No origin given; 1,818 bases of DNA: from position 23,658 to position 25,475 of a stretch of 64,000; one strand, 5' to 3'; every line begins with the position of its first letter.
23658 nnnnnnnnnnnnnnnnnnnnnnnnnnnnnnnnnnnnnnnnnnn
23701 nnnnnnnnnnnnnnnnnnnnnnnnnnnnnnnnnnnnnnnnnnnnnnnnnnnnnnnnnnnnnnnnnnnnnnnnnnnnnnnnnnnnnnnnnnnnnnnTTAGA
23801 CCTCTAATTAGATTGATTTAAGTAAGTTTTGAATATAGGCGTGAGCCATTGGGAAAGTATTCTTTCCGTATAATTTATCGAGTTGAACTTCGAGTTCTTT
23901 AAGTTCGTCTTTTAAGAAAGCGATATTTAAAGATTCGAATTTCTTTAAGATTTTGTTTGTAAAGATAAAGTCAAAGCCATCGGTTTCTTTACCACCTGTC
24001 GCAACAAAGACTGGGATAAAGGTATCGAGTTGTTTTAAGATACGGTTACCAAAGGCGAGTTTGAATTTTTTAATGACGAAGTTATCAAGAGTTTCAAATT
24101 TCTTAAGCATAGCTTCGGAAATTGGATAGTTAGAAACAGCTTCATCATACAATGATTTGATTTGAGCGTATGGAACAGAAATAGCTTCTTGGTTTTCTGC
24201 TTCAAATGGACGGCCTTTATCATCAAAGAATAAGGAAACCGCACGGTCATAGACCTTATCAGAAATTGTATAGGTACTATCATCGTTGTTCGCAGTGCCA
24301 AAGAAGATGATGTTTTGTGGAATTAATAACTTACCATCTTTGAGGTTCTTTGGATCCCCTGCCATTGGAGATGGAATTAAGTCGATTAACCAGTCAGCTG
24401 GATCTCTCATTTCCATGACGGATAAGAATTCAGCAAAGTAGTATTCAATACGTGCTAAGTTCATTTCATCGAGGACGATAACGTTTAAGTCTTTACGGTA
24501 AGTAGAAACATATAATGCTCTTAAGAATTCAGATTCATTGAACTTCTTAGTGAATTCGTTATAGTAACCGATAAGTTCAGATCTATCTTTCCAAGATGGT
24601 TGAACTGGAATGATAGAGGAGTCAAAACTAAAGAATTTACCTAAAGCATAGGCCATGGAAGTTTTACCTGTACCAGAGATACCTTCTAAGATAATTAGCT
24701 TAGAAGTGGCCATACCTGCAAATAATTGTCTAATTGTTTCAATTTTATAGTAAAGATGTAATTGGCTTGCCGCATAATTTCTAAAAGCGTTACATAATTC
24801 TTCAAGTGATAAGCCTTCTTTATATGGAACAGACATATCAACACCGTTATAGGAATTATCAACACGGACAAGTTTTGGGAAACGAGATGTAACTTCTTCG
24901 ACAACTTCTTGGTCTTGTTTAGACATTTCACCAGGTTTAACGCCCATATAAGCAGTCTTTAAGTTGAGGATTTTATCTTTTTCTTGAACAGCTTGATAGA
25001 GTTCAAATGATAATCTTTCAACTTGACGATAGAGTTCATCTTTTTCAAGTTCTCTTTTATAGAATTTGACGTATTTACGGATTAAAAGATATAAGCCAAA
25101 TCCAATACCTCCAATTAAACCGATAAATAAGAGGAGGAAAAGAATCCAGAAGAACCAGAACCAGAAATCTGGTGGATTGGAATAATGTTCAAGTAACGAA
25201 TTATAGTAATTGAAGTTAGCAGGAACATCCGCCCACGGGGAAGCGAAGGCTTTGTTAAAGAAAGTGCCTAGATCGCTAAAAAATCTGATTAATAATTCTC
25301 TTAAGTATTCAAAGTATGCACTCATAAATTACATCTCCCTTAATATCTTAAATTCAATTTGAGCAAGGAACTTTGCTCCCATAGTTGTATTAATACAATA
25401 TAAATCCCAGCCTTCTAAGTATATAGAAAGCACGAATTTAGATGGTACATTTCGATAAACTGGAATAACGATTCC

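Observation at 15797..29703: Candidate novel system: 10-gene operon of four TasA-like proteins, McrB-like GTPase, SipW and c-di-GMP enzymes behind a GEMM riboswitch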

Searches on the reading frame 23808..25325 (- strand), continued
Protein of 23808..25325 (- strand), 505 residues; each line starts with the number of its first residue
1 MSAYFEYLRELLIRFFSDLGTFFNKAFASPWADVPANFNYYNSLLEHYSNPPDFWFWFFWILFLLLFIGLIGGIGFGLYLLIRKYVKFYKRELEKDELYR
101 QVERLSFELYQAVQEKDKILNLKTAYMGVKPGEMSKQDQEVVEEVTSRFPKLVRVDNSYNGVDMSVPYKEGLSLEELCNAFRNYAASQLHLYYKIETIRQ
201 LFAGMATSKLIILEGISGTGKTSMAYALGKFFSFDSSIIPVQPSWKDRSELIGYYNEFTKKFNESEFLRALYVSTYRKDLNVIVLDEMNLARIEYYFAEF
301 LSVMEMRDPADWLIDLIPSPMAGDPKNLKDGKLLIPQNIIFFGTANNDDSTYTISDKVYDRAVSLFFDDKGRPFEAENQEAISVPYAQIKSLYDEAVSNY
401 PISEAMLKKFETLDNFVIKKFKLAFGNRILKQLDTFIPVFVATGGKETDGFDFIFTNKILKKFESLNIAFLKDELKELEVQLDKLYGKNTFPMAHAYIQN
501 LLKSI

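Call 83: search_dna_similar(query=window:23808-25325:-, collection=plasmids, mode=protein, max_rows=15)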
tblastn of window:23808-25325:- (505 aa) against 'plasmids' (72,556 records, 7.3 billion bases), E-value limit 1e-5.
Records with a match: 286; places in all: 291; records where one place covers at least 80% of the query: 0.
Best place of each record, by identity: <60% 286.
By first word of the organism name: Klebsiella 160; Bacillus 20; Salmonella 14; Escherichia 12; Enterobacter 9; Citrobacter 7; Rhizobium 6; Deinococcus 4; Synechocystis 4; Priestia 3; and 35 more.
By predicted mobility (MOB-suite, as given by PLSDB): non-mobilizable 184; conjugative 58; mobilizable 44.
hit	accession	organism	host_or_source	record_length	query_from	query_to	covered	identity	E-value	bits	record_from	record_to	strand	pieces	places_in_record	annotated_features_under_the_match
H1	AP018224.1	Nostoc linckia NIES-25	-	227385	165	478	62%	38.9%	4e-53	201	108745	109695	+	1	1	hypothetical protein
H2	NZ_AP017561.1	Pseudanabaena sp. ABRG5-3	-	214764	147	480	66%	34.5%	2e-50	193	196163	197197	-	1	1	hypothetical protein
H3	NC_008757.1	Polaromonas naphthalenivorans CJ2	-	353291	132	461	65%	33.6%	3e-51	195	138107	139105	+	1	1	AAA family ATPase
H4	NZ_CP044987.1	Deinococcus sp. AJ005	single cell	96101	191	486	59%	36.3%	3e-52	198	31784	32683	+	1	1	AAA family ATPase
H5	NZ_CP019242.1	Rhodoferax antarcticus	Whole organism,environment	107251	191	462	54%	39.4%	8e-55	206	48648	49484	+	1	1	AAA family ATPase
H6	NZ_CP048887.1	Priestia megaterium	culture,agricultural soil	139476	90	390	60%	31.0%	9e-26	119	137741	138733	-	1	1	AAA family ATPase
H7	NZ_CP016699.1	Lactococcus lactis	Single cell,Dairy fermentation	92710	188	502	62%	28.2%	1e-25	119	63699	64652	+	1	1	AAA family ATPase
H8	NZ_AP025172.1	Cupriavidus sp. P-10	-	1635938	173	477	60%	28.3%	1e-18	97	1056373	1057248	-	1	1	none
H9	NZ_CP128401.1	Candidatus Chlorohelix allophototropha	Single colony of Candidatus Chlorohelix ...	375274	192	478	57%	29.8%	3e-20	102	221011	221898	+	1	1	EVE domain-containing protein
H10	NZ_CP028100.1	Synechocystis sp. IPPAS B-1465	axenic culture,Synechocystis sp. GT-L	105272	208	478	54%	31.4%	2e-26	121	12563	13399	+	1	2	AAA family ATPase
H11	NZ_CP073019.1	Synechocystis sp. PCC 6803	cell culture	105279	208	478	54%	31.4%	2e-26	121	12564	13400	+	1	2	AAA family ATPase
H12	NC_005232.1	Synechocystis sp. PCC 6803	-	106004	208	478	54%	31.4%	2e-26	121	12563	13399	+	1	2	AAA family ATPase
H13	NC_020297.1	Synechocystis sp. PCC 6803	-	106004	208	478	54%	31.4%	2e-26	121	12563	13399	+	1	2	AAA family ATPase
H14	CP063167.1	Variovorax paradoxus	-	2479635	191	463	54%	30.7%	1e-18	97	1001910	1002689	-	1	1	hypothetical protein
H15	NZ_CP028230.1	Lactiplantibacillus plantarum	cell culture,young radish kimchi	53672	186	462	55%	30.1%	5e-22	107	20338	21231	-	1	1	hypothetical protein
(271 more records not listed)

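Call 84: search_dna_similar(query=window:23808-25325:-, collection=phages, mode=protein, max_rows=10)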
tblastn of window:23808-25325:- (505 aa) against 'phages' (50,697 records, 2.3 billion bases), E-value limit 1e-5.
Records with a match: 2; places in all: 2; records where one place covers at least 80% of the query: 0.
Best place of each record, by identity: <60% 2.
By first word of the organism name: Bacteriophage 2.
By host as written in the record: - 2.
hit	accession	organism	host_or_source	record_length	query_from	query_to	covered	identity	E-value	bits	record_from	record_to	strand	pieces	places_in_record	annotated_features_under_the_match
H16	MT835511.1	Bacteriophage sp.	human fecal samples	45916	173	462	57%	36.2%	1e-55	206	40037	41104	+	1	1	record has no annotation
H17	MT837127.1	Bacteriophage sp.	human fecal samples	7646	196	375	36%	32.4%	1e-16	89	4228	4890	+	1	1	record has no annotation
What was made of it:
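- No full-length copy on any plasmid or phage record (calls 83, 84).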

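Call 85: get_annotated_region(hit=H5, flank=5000)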
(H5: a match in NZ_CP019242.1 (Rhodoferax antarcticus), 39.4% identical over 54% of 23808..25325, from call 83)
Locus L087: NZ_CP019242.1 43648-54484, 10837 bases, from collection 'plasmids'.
description: Rhodoferax antarcticus strain DSMZ24876 plasmid unnamed2
organism: Rhodoferax antarcticus (NCBI taxid 81479)
taxonomy: Bacteria; Pseudomonadota; Betaproteobacteria; Burkholderiales; Comamonadaceae; Rhodoferax; Rhodoferax antarcticus
host: -; source: Whole organism,environment; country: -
typing (MOB-suite, as given by PLSDB): mobilizable; relaxase MOBP
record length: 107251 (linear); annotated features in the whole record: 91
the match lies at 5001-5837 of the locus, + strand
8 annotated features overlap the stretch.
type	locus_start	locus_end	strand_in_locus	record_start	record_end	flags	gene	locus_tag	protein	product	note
CDS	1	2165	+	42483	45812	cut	-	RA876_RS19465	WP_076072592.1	AAA domain-containing protein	-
CDS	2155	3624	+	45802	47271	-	-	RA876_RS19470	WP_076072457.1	hypothetical protein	-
CDS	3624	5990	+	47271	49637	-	-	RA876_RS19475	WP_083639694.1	AAA family ATPase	-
CDS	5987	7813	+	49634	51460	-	-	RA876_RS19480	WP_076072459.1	DUF2357 domain-containing protein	-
CDS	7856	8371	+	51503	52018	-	-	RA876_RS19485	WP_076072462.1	hypothetical protein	-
CDS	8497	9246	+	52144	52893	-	-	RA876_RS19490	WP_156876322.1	hypothetical protein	-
CDS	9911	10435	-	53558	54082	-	-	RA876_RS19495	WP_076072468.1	macro domain-containing protein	-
CDS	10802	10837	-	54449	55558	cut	-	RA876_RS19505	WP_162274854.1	hypothetical protein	-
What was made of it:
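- The closest non-membrane relatives are McrB/DUF2357 pairs on plasmids (calls 83, 85).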

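Call 87: search_protein_families(library=pfam, proteins=[L087:5987-7813:+, L087:3624-5990:+, L064:11546-13324:+, L068:11635-13782:+, L064:9980-11530:+], max_evalue=0.01)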
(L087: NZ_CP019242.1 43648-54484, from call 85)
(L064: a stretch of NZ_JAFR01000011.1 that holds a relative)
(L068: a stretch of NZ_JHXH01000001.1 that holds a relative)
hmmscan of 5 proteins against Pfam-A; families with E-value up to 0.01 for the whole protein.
L087:5987-7813:+ (608 aa): 1 family
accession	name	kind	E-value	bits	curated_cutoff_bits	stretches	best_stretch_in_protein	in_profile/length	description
PF09823.15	DUF2357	-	1.4e-05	24.9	23.3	1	126-226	96-198/251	Domain of unknown function (DUF2357)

L087:3624-5990:+ (788 aa): 3 families
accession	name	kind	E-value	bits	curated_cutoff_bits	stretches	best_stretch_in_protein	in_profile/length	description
PF07728.20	AAA_5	-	6.4e-06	26.7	22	1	481-634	3-138/139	AAA domain (dynein-related subfamily)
PF00004.35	AAA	-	8.9e-05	23.4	21.2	1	481-620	2-110/131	ATPase family associated with various cellular activities (AAA)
PF13238.12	AAA_18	-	0.0021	18.9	29.4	1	483-558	4-78/128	AAA domain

L064:11546-13324:+ (592 aa): 0 families

L068:11635-13782:+ (715 aa): 1 family
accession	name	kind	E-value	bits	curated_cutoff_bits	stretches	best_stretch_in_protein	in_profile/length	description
PF09823.15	DUF2357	-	9.5e-07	28.7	23.3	1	58-164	89-195/251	Domain of unknown function (DUF2357)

L064:9980-11530:+ (516 aa): 1 family
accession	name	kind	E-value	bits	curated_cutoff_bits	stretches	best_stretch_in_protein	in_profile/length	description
PF13401.12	AAA_22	-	0.00026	21.7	27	0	219-302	5-96/130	AAA domain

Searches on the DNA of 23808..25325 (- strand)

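Call 48: search_rna_families(sources=[L003, L004, L005, L013, L064, L068, L023], threshold=gathering)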
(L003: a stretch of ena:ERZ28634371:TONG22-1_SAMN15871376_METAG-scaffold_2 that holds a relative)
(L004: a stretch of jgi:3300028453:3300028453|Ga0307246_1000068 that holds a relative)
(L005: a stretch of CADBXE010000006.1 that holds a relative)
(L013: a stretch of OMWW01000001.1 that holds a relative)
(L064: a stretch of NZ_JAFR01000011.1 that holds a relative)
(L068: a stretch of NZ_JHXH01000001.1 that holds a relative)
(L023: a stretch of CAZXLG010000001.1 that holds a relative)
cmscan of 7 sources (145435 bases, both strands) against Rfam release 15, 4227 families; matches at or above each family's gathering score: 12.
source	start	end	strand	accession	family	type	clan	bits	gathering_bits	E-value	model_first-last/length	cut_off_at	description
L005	281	450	-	RF00168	Lysine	Cis-reg; riboswitch;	-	100.2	30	4.1e-25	1-182/182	no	Lysine riboswitch aptamer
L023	950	1026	+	RF01051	c-di-GMP-I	Cis-reg; riboswitch;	CL00126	63.7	35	8.8e-10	1-87/87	no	c-di-GMP-I riboswitch aptamer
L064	6326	6401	+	RF01051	c-di-GMP-I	Cis-reg; riboswitch;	CL00126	63.2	35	1.2e-09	1-87/87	no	c-di-GMP-I riboswitch aptamer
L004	2847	2925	-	RF01051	c-di-GMP-I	Cis-reg; riboswitch;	CL00126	62.7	35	1.6e-09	1-87/87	no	c-di-GMP-I riboswitch aptamer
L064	13907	13982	+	RF01051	c-di-GMP-I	Cis-reg; riboswitch;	CL00126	62.1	35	2.2e-09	1-87/87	no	c-di-GMP-I riboswitch aptamer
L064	6163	6237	+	RF01051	c-di-GMP-I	Cis-reg; riboswitch;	CL00126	60.9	35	4.3e-09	1-87/87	no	c-di-GMP-I riboswitch aptamer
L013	5665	5748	+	RF01051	c-di-GMP-I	Cis-reg; riboswitch;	CL00126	56.4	35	5.3e-08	1-87/87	no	c-di-GMP-I riboswitch aptamer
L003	20142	20218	+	RF01051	c-di-GMP-I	Cis-reg; riboswitch;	CL00126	55.6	35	8.3e-08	1-87/87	no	c-di-GMP-I riboswitch aptamer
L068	21472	21536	+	RF00005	tRNA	Gene; tRNA;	CL00001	54.2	29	1.6e-08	1-63/71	3'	tRNA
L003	5745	5823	+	RF01051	c-di-GMP-I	Cis-reg; riboswitch;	CL00126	51.7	35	7.6e-07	1-87/87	no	c-di-GMP-I riboswitch aptamer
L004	5686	5766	+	RF01051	c-di-GMP-I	Cis-reg; riboswitch;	CL00126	50.5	35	1.5e-06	1-87/87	no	c-di-GMP-I riboswitch aptamer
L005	4243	4317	+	RF01051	c-di-GMP-I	Cis-reg; riboswitch;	CL00126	47.7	35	7.1e-06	1-87/87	no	c-di-GMP-I riboswitch aptamer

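Call 70: search_rna_families(sources=[L026, L027, L028, L032, L035, L037, L041], threshold=gathering)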
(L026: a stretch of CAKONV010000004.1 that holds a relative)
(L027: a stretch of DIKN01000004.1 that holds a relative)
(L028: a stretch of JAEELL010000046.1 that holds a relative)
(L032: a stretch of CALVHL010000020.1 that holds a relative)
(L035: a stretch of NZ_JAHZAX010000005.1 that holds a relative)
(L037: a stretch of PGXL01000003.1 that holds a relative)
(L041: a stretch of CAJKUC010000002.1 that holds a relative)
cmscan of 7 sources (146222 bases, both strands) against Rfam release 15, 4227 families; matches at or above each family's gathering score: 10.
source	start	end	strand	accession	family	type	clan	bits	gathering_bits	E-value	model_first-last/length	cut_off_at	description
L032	6995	7086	+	RF01051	c-di-GMP-I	Cis-reg; riboswitch;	CL00126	69.7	35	3e-11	1-87/87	no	c-di-GMP-I riboswitch aptamer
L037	20883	20960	+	RF01051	c-di-GMP-I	Cis-reg; riboswitch;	CL00126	69.3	35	3.8e-11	1-87/87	no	c-di-GMP-I riboswitch aptamer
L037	21010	21085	+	RF01051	c-di-GMP-I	Cis-reg; riboswitch;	CL00126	66.2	35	2.2e-10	1-87/87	no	c-di-GMP-I riboswitch aptamer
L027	6354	6427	+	RF01051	c-di-GMP-I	Cis-reg; riboswitch;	CL00126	63.7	35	8.7e-10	1-87/87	no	c-di-GMP-I riboswitch aptamer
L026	6191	6264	+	RF01051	c-di-GMP-I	Cis-reg; riboswitch;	CL00126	62.7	35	1.5e-09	1-87/87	no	c-di-GMP-I riboswitch aptamer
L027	14180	14254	+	RF01051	c-di-GMP-I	Cis-reg; riboswitch;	CL00126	55.8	35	7.4e-08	1-87/87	no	c-di-GMP-I riboswitch aptamer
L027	14065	14138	+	RF01051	c-di-GMP-I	Cis-reg; riboswitch;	CL00126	53.5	35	2.8e-07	1-87/87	no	c-di-GMP-I riboswitch aptamer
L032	17208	17287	+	RF00005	tRNA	Gene; tRNA;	CL00001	53.2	29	3e-08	1-71/71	no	tRNA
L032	13825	13908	-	RF00005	tRNA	Gene; tRNA;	CL00001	52.4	29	5e-08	1-71/71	no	tRNA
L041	6837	6963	+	RF01051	c-di-GMP-I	Cis-reg; riboswitch;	CL00126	49.7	35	2.4e-06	1-87/87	no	c-di-GMP-I riboswitch aptamer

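Call 72: search_rna_families(sources=[L043, L046, L049, L055, L060, L061, L083], threshold=gathering)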
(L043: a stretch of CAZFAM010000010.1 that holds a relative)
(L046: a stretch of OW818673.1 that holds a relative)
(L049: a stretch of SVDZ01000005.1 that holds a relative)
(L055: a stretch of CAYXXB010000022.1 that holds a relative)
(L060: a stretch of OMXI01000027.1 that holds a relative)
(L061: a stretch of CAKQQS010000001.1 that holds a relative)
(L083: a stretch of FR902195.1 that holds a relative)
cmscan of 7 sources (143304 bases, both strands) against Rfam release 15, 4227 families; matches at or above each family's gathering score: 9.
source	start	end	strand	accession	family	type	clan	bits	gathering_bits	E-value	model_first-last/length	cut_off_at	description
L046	6852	6932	+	RF01051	c-di-GMP-I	Cis-reg; riboswitch;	CL00126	66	35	2.4e-10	1-87/87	no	c-di-GMP-I riboswitch aptamer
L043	14098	14171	+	RF01051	c-di-GMP-I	Cis-reg; riboswitch;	CL00126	64.4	35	5.8e-10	1-87/87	no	c-di-GMP-I riboswitch aptamer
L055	5730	5822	+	RF01051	c-di-GMP-I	Cis-reg; riboswitch;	CL00126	64.2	35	6.5e-10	1-87/87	no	c-di-GMP-I riboswitch aptamer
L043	6129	6202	+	RF01051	c-di-GMP-I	Cis-reg; riboswitch;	CL00126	63.6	35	9.2e-10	1-87/87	no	c-di-GMP-I riboswitch aptamer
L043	6241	6314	+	RF01051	c-di-GMP-I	Cis-reg; riboswitch;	CL00126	59.8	35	7.7e-09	1-87/87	no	c-di-GMP-I riboswitch aptamer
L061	5285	5360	+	RF01051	c-di-GMP-I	Cis-reg; riboswitch;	CL00126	58.1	35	2.1e-08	1-87/87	no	c-di-GMP-I riboswitch aptamer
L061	8610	8689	+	RF01051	c-di-GMP-I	Cis-reg; riboswitch;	CL00126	55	35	1.2e-07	1-87/87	no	c-di-GMP-I riboswitch aptamer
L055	15662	15743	-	RF00005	tRNA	Gene; tRNA;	CL00001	52.9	29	3.5e-08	1-71/71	no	tRNA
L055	12309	12392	-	RF00005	tRNA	Gene; tRNA;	CL00001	50.6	29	1.6e-07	1-71/71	no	tRNA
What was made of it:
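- c-di-GMP link: the riboswitch lies just before T1 in 13 of 21 loci (calls 48, 70, 72).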

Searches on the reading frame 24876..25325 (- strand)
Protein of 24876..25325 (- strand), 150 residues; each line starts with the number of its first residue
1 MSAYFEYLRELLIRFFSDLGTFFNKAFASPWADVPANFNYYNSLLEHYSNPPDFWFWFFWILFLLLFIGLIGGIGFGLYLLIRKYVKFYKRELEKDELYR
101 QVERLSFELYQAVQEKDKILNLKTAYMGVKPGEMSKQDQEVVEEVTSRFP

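Call 92: search_protein_families(library=pfam, alignment_id=A7, max_evalue=1)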
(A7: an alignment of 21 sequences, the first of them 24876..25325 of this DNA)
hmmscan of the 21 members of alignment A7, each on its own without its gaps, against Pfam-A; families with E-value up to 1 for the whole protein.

A. member 1, window:24876-25325:- (150 aa): 6 families
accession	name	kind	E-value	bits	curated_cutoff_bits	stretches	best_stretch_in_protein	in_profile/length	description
PF13314.11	DUF4083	-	0.0092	16.4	25.4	1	58-86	2-30/57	Domain of unknown function (DUF4083)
PF08395.17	7tm_7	-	0.018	14.8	26.6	1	42-98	138-198/370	7tm Chemosensory receptor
PF23906.1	DUF7248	-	0.02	15.3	27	1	53-83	7-37/58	Family of unknown function (DUF7248)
PF19506.4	DUF6040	-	0.07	13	23.4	1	57-92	139-174/233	Family of unknown function (DUF6040)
PF11084.13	DUF2621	-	0.72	10.3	27.7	1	57-115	3-60/139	Protein of unknown function (DUF2621)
PF12174.13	RST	-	0.81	10.1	22.7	0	80-102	27-49/67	RCD1-SRO-TAF4 (RST) plant domain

B. families by the number of members that match (of 21 scanned): 60 families (the first 25 are shown)
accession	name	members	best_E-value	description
PF19506.4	DUF6040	7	0.00085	Family of unknown function (DUF6040)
PF12709.12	Fungal_TACC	5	0.014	Fungal Transforming acidic coiled-coil (TACC) proteins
PF13314.11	DUF4083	4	0.0092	Domain of unknown function (DUF4083)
PF10066.14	DUF2304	3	0.003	Uncharacterized conserved protein (DUF2304)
PF22937.1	PDXDC1-like_cen2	3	0.025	PDXDC1-like second central domain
PF15820.10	ECSCR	3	0.027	Endothelial cell-specific chemotaxis regulator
PF09451.16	ATG27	3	0.1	Autophagy-related protein 27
PF14045.11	YIEGIA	2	0.003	YIEGIA protein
PF03356.20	Pox_LP_H2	2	0.014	Viral late protein H2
PF23906.1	DUF7248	2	0.02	Family of unknown function (DUF7248)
PF14163.11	SieB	2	0.023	Super-infection exclusion protein B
PF17561.7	TssO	2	0.045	Type VI secretion system, TssO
PF20456.3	DUF6709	2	0.053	Family of unknown function (DUF6709)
PF06305.16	LapA_dom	2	0.066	Lipopolysaccharide assembly protein A domain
PF14584.11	DUF4446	2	0.12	Protein of unknown function (DUF4446)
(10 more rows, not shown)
